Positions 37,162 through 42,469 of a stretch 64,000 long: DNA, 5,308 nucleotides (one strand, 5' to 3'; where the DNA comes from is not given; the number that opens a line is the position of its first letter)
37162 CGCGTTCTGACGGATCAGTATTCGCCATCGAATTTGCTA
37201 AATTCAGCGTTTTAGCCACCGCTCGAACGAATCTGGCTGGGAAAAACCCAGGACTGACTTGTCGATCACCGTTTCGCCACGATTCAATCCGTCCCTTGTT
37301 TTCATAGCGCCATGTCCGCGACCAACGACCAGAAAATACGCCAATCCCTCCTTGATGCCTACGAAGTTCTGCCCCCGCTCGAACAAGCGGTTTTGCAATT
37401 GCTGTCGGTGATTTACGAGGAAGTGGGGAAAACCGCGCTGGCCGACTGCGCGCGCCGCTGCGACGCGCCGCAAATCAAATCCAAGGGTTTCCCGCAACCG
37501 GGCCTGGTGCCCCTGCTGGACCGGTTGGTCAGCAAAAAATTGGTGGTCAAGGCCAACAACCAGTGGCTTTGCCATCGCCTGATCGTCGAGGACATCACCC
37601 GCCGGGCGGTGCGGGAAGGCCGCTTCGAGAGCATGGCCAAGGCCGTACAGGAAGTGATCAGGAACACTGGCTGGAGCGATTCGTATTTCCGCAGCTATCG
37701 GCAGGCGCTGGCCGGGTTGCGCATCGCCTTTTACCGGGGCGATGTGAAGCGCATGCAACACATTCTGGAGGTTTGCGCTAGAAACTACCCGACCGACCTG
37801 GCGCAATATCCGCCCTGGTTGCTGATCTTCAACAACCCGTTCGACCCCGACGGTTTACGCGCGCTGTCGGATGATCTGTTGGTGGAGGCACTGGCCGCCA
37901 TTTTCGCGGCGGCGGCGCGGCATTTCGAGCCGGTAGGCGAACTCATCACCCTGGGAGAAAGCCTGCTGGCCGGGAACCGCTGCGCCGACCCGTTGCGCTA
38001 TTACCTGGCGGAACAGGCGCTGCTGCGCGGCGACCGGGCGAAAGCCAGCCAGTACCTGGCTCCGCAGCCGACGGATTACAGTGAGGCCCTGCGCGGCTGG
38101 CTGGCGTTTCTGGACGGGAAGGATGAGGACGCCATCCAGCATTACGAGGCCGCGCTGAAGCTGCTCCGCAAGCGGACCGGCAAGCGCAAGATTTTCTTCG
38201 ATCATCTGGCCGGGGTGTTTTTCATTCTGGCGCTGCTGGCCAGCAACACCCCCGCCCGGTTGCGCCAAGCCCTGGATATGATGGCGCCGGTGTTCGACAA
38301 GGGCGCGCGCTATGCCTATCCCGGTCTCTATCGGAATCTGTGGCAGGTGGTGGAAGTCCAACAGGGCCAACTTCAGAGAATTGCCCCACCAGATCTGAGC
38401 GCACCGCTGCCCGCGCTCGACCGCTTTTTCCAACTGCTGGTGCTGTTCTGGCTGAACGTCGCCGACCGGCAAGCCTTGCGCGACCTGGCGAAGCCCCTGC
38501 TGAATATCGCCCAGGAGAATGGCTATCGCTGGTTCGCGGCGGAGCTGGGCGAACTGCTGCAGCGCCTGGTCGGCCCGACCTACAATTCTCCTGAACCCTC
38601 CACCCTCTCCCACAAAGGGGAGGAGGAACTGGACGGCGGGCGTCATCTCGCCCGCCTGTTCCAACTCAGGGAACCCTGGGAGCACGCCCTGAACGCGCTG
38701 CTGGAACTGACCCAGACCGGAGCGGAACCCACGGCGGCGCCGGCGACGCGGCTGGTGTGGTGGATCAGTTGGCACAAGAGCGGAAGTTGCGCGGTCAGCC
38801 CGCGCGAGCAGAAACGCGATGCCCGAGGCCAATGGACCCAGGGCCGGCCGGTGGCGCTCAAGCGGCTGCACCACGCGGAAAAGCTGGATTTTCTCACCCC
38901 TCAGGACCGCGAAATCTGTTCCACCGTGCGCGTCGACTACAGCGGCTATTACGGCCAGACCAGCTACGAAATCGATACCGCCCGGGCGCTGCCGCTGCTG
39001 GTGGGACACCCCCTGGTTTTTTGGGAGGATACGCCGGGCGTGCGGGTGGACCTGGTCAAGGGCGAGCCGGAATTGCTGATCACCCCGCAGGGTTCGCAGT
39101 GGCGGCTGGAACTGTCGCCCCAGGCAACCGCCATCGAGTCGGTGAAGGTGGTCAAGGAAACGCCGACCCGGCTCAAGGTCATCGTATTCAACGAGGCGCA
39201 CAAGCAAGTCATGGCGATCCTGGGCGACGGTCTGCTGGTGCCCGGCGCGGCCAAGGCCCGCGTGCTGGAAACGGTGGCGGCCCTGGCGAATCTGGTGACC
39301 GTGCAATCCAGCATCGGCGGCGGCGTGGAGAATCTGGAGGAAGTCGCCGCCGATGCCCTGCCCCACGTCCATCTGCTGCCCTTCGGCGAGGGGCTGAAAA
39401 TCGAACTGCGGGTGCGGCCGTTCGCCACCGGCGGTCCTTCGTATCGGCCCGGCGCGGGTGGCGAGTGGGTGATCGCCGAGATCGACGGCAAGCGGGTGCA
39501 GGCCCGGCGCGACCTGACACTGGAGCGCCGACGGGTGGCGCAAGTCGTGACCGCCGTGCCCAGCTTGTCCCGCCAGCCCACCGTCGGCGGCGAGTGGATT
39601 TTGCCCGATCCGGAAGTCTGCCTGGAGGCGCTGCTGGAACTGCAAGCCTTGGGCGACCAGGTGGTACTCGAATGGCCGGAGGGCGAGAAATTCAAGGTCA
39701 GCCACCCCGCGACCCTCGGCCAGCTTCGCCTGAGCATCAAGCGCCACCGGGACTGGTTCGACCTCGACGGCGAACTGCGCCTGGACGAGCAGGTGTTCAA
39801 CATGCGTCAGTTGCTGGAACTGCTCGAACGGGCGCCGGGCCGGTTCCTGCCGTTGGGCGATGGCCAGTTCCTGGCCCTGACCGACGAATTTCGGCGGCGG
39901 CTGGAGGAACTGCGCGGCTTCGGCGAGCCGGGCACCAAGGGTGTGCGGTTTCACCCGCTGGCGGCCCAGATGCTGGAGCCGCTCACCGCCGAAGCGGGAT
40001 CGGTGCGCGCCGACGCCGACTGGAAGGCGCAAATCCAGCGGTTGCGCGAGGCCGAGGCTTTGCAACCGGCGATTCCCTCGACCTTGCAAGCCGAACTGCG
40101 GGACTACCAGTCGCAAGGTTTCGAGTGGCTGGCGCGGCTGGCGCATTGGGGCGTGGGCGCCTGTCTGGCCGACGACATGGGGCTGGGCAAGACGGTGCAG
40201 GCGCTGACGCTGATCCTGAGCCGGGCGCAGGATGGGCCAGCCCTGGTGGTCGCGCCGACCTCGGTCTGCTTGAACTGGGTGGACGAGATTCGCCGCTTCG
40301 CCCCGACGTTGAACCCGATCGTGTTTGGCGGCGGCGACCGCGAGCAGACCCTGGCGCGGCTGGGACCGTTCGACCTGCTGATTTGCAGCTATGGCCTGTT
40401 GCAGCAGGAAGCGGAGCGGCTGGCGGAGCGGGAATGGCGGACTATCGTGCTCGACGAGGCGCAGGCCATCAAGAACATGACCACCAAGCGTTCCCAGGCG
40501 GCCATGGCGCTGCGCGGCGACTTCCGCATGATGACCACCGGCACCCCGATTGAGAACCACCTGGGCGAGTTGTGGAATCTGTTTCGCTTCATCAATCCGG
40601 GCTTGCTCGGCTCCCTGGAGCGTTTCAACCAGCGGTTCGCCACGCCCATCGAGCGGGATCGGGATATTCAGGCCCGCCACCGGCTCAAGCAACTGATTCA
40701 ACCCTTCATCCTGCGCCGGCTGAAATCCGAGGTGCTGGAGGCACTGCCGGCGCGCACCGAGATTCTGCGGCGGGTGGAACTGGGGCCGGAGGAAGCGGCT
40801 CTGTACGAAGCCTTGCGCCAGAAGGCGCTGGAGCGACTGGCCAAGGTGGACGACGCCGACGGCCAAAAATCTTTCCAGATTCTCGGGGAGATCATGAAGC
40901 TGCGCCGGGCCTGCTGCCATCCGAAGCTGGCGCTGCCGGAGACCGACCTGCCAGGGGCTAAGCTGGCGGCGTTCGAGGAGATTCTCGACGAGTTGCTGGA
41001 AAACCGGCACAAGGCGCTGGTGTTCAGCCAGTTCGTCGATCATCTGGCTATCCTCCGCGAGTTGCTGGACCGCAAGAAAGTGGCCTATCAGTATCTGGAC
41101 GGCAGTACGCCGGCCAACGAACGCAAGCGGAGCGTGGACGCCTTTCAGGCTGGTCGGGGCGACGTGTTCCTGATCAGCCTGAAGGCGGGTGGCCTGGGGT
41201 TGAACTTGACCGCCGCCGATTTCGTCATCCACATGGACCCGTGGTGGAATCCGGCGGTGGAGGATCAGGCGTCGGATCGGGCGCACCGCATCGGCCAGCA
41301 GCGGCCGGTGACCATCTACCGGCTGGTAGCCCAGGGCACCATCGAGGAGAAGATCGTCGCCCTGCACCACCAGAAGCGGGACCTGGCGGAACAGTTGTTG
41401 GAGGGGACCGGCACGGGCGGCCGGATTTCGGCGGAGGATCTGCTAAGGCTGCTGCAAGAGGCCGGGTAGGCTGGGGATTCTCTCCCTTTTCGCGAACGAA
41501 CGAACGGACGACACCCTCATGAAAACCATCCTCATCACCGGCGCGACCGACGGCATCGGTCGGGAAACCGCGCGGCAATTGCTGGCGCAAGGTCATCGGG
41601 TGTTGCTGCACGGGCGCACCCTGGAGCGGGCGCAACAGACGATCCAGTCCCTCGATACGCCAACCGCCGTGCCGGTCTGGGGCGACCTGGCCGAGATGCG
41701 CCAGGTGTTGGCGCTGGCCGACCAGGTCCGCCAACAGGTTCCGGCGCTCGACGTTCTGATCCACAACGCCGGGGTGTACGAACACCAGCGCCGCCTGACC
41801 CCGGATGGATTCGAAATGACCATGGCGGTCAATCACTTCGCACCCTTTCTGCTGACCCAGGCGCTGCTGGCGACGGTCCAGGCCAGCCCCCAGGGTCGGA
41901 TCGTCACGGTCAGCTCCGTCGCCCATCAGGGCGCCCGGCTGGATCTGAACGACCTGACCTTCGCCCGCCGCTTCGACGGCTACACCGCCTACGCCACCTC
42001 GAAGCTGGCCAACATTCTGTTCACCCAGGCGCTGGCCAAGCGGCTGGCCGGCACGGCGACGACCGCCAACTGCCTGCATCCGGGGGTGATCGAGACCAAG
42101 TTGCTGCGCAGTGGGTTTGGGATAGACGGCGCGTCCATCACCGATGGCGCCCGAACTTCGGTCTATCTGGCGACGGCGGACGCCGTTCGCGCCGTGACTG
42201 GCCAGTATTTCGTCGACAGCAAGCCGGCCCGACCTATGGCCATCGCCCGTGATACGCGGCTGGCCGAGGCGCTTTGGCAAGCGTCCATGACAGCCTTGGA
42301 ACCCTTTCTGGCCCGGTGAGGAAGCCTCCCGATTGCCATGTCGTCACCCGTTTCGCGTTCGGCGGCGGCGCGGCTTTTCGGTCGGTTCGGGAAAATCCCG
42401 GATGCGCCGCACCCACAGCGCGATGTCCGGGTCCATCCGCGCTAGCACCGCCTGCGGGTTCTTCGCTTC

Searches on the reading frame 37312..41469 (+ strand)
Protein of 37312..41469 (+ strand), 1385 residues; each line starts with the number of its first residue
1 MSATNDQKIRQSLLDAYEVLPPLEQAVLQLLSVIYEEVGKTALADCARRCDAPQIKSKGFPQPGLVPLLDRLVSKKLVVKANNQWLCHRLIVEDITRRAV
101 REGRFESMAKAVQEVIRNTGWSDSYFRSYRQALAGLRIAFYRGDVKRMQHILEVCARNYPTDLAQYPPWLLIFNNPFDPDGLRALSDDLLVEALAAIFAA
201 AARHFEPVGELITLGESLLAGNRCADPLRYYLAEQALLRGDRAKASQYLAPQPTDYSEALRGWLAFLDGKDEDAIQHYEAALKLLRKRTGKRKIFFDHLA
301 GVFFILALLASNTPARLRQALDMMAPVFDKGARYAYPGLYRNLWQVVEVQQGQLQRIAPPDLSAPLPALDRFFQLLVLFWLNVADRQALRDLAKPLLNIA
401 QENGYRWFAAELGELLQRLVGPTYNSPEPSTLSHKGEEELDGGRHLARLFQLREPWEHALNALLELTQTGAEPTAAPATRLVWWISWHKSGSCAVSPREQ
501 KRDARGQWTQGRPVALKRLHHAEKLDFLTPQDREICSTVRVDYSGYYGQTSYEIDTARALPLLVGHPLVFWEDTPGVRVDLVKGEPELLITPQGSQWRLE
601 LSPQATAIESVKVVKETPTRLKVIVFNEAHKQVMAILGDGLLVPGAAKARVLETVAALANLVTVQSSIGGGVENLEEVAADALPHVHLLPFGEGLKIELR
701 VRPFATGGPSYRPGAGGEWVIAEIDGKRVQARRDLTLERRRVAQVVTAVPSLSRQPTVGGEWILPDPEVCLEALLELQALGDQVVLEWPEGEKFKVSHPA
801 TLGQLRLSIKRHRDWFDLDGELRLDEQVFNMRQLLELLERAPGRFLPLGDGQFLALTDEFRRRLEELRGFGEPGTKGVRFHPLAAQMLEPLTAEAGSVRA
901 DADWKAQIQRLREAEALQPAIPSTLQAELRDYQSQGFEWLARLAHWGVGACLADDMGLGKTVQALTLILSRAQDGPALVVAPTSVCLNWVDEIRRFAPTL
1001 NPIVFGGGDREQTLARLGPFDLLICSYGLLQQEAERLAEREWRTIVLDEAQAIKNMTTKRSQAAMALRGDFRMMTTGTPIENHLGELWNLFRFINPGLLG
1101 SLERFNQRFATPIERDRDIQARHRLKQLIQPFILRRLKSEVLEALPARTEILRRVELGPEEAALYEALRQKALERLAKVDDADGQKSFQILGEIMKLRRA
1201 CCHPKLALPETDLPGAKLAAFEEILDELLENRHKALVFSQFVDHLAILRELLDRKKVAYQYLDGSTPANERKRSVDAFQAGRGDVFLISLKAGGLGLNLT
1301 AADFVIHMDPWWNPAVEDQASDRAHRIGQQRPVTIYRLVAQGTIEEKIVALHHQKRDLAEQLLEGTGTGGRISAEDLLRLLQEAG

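Call 85: search_protein_families(library=pfam, proteins=[window:37312-41469:+], max_evalue=0.00001)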
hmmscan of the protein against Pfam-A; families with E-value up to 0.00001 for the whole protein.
window:37312-41469:+ (1385 aa): 3 families
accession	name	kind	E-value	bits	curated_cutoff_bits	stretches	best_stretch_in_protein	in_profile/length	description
PF00176.29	SNF2-rel_dom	-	1.1e-67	228.6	24.9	1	932-1206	1-290/290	SNF2-related domain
PF00271.37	Helicase_C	-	7.3e-26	91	23.5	1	1223-1328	4-110/110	Helicase conserved C-terminal domain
PF00270.35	DEAD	-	1.8e-07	31.5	26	1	955-1079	22-160/167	DEAD/DEAH box helicase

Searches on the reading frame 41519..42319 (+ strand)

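Call 80: search_protein_families(library=pfam, proteins=[window:41519-42319:+], max_evalue=0.00001)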
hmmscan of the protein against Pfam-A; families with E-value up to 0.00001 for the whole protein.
window:41519-42319:+ (266 aa): 4 families
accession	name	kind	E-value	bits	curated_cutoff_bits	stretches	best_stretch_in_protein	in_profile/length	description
PF00106.31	adh_short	-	7e-41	140.3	26.6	1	2-197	1-188/195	short chain dehydrogenase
PF13561.12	adh_short_C2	-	1.1e-27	97.6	27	1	8-197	1-182/236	Enoyl-(Acyl carrier protein) reductase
PF08659.16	KR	-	6.3e-10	39.7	22.6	1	3-135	2-138/180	KR domain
PF01370.27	Epimerase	-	9.9e-08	32.1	20.9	1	4-176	1-160/240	NAD dependent epimerase/dehydratase family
